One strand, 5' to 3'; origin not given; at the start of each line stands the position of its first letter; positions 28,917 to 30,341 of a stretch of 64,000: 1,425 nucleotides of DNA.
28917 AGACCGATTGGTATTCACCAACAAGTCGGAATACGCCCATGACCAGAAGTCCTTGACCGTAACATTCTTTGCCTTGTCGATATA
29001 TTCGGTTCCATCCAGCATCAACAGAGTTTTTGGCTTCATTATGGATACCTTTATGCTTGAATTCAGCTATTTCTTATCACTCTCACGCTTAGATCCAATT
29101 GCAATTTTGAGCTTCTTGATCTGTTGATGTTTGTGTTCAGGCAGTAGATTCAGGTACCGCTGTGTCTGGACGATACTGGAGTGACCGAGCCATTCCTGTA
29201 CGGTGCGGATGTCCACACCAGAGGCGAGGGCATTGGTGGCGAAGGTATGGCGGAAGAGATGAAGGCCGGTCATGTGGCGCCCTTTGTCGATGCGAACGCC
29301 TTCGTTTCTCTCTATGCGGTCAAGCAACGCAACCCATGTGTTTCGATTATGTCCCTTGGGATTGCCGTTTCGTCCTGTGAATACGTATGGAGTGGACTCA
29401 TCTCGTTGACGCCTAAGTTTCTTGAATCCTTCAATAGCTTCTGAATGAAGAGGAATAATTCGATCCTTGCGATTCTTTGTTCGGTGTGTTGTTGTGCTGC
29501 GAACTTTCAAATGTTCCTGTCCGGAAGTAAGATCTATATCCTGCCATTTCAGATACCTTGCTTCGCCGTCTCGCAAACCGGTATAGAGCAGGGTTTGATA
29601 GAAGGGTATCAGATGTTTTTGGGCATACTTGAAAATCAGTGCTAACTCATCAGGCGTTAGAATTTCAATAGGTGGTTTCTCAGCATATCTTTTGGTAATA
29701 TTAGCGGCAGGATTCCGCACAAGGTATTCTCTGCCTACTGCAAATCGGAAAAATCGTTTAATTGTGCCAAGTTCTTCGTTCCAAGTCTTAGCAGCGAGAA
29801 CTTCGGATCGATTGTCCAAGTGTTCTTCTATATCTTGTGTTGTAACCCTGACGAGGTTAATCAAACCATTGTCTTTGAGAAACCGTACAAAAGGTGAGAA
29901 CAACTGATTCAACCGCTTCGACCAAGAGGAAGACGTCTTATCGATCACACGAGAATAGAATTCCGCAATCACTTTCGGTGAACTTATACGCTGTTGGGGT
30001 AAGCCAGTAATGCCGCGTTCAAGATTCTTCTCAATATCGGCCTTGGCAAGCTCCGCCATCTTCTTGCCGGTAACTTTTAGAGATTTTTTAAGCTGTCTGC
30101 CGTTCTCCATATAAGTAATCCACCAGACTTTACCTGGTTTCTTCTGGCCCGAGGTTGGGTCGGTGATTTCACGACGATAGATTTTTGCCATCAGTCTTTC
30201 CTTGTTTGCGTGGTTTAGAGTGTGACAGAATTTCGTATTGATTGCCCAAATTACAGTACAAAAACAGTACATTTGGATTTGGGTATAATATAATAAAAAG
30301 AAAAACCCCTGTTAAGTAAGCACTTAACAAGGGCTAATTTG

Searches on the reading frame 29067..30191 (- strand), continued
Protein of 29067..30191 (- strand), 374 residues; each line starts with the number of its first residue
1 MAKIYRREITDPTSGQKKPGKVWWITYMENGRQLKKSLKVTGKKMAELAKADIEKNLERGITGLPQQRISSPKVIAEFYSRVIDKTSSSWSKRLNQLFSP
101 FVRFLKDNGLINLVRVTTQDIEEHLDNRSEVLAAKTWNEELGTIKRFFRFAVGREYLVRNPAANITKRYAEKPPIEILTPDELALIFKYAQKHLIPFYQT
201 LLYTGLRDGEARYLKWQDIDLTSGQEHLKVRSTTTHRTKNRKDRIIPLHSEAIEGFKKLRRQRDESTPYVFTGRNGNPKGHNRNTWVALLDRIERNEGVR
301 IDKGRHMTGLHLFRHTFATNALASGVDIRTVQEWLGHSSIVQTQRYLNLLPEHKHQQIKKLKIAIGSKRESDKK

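Call 69: predict_structure(alignment_id=A1)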
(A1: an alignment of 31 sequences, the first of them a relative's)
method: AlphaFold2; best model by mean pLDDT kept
length: 374 residues; sequences in the alignment: 31
mean_pLDDT: 85.5   pTM: 0.63
mean pLDDT of the five models: 85.5, 84.9, 84.4, 83.3, 81.9
residues with pLDDT >= 90: 169; 70-90: 160; 50-70: 41; < 50: 4
segments of 3 or more residues with pLDDT < 50: 371-374
pLDDT, mean of each block of 10 residues (from residue 1): 88 83 86 84 85 72 61 93 88 94 93 87 94 92 96 86 90 79 92 93 93 95 95 85 91 94 91 87 83 93 77 90 86 89 77 63 56 41
secondary structure, 60 per line:
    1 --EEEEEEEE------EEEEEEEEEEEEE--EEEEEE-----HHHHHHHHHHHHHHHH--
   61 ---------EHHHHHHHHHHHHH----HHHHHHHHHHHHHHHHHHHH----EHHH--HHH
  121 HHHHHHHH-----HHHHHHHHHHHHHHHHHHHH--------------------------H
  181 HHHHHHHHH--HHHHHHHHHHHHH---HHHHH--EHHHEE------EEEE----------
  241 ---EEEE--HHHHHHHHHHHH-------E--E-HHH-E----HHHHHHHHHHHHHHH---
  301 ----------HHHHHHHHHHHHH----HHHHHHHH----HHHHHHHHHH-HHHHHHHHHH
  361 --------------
elements in order: E3-10 E17-29 E32-37 H43-58 H71-83 H88-107 H118-128 H134-153 H180-189 H192-204 H208-212 E227-230 E244-247 H250-261 H283-297 H311-323 H328-335 H340-349 H351-360

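Call 72: fold_search(model_id=the predicted structure, library=pdb)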
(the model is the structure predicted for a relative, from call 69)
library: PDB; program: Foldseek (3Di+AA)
matches with E <= 10: 344; with E <= 0.001: 77
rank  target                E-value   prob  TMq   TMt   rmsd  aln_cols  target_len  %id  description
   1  6en2_A                1.2e-14  1.00  0.60  0.71   4.5       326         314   20  Structure of the Tn1549 transposon Integrase (aa 82-397, R225K) in complex with a circular intermediate DNA (CI6b-DNA) (released 2018-04-04)
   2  6emz_A                2.9e-14  1.00  0.60  0.70   4.8       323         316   20  Structure of the Tn1549 transposon Integrase (aa 82-397, R225K) in complex with circular intermediate DNA (CI5-DNA) (released 2018-04-04)
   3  6emy_A                2.5e-13  1.00  0.59  0.69   4.7       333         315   21  Structure of the Tn1549 transposon Integrase (aa 82-397, Y379F) in complex with transposon right end DNA (released 2018-04-04)
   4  6en0_A                4.1e-13  1.00  0.55  0.66   5.2       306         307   21  Structure of the Tn1549 transposon Integrase (aa 82-397) in complex with circular intermediate DNA (CI5-DNA) (released 2018-04-04)
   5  6emy_B                5.4e-13  1.00  0.59  0.69   5.0       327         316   20  Structure of the Tn1549 transposon Integrase (aa 82-397, Y379F) in complex with transposon right end DNA (released 2018-04-04)
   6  6en0_B                8.8e-13  1.00  0.59  0.69   5.0       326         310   20  Structure of the Tn1549 transposon Integrase (aa 82-397) in complex with circular intermediate DNA (CI5-DNA) (released 2018-04-04)
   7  5hxy_D                1.6e-12  1.00  0.39  0.51  16.1       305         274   23  Crystal structure of XerA recombinase (released 2017-02-01)
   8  5hxy_A                1.9e-12  1.00  0.39  0.50  15.6       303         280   24  Crystal structure of XerA recombinase (released 2017-02-01)
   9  5hxy_C                2.7e-12  1.00  0.38  0.49  15.5       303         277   23  Crystal structure of XerA recombinase (released 2017-02-01)
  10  1z1b_A                3.0e-12  1.00  0.57  0.61  11.6       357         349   18  Crystal structure of a lambda integrase dimer bound to a COC' core site (released 2005-06-28)
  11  2a3v_A                1.6e-11  1.00  0.52  0.60   5.7       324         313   19  Structural basis for broad DNA-specificity in integron recombination (released 2006-05-02)
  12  2a3v_C                3.1e-11  1.00  0.52  0.60   6.0       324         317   19  Structural basis for broad DNA-specificity in integron recombination (released 2006-05-02)
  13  5hxy_B                3.4e-11  1.00  0.38  0.49  15.6       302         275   23  Crystal structure of XerA recombinase (released 2017-02-01)
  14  1z1b_B                5.9e-11  1.00  0.56  0.60   9.5       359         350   17  Crystal structure of a lambda integrase dimer bound to a COC' core site (released 2005-06-28)
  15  1z1g_A                6.2e-11  1.00  0.57  0.61  11.3       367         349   17  Crystal structure of a lambda integrase tetramer bound to a Holliday junction (released 2005-06-28)
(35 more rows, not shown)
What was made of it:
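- On Arm-type sites of a heterobivalent (lambda-like) tyrosine integrase: Tn1549, lambda, XerH and Cre are structural matches (call 72).
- Full-length lambda Int aligns over 357-367 columns (call 72).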

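Call 86: find_encoding_contigs(protein=P0027, flank=10000, max_places=3)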
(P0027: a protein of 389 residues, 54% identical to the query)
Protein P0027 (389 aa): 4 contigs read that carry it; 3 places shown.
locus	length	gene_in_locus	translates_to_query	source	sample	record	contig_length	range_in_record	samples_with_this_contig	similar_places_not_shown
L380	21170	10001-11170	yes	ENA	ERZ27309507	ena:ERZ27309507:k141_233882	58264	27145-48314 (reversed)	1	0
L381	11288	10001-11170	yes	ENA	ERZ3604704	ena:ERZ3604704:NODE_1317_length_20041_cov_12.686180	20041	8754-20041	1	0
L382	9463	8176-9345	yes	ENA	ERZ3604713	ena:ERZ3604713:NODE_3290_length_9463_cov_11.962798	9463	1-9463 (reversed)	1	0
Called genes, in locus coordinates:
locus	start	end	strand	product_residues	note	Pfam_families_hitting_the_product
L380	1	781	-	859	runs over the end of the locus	PF28492:Beta_helix_4 (faint), PF13229:Beta_helix, PF18962:Por_Secre_tail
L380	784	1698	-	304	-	-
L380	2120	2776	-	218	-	PF00899:ThiF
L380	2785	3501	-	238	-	-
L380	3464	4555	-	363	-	-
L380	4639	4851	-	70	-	-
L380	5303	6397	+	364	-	PF00158:Sigma54_activat, PF01078:Mg_chelatase (faint), PF14532:Sigma54_activ_2, PF07728:AAA_5 (weak)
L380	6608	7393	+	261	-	-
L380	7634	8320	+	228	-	-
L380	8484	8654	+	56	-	-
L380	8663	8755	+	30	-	-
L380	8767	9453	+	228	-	-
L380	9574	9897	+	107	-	PF12728:HTH_17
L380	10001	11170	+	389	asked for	PF00589:Phage_integrase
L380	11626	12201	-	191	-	-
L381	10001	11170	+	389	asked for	PF00589:Phage_integrase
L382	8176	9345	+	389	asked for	PF00589:Phage_integrase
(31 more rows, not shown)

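Call 96: search_protein_families(library=phrogs, proteins=[window:29067-30191:-], max_evalue=0.001)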
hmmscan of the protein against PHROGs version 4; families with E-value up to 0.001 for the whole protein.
window:29067-30191:- (374 aa): 7 families
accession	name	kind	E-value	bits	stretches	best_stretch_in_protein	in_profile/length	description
phrog_1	-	integration and excision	1.4e-56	194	1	17-370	118-456/611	integrase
phrog_216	-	integration and excision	1.2e-36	127.3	1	138-362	16-237/301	integrase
phrog_7269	-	integration and excision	8.7e-08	33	1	308-363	28-83/89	integrase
phrog_23271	-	unknown function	2e-06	28.6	1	303-348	5-49/67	-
phrog_7685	-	integration and excision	4.2e-06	27.5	1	245-361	130-235/240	integrase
phrog_7244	-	integration and excision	2.6e-05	24.6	1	104-220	106-225/263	integrase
phrog_34557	-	integration and excision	0.00079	20.2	0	302-348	120-165/183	integrase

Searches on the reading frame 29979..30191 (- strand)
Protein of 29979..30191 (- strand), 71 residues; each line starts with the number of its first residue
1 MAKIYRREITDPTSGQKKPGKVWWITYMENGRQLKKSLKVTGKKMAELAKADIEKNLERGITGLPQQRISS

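Call 71: search_protein_families(library=pfam, proteins=[window:29979-30191:-], max_evalue=10)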
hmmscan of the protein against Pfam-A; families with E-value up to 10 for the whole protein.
seq(71 aa): 1 family
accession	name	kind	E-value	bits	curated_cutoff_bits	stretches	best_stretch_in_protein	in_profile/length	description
PF24189.1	Ig_RSC4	-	0.033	14.6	28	1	4-37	16-48/87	RSC4 Ig-like domain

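Call 78: predict_structure(alignment_id=A4)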
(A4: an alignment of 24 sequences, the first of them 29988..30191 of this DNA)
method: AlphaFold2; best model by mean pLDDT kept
length: 68 residues; sequences in the alignment: 24
mean_pLDDT: 80.3   pTM: 0.59
mean pLDDT of the five models: 80.3, 79.3, 78.9, 77.8, 77.4
residues with pLDDT >= 90: 4; 70-90: 55; 50-70: 7; < 50: 2
segments of 3 or more residues with pLDDT < 50: none
pLDDT, mean of each block of 10 residues (from residue 1): 84 78 86 86 88 81 54
secondary structure, 60 per line:
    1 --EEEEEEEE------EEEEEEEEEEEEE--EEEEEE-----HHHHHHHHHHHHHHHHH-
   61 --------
elements in order: E3-10 E17-29 E32-37 H43-59
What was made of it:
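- On Arm-type sites of a heterobivalent (lambda-like) tyrosine integrase: Strands 3-10, 17-29 and 32-37 plus helix 43-59 (calls 69, 78).
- Strands 3-10, 17-29 and 32-37 plus helix 43-58 are predicted with pLDDT about 80-88 (calls 69, 78).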
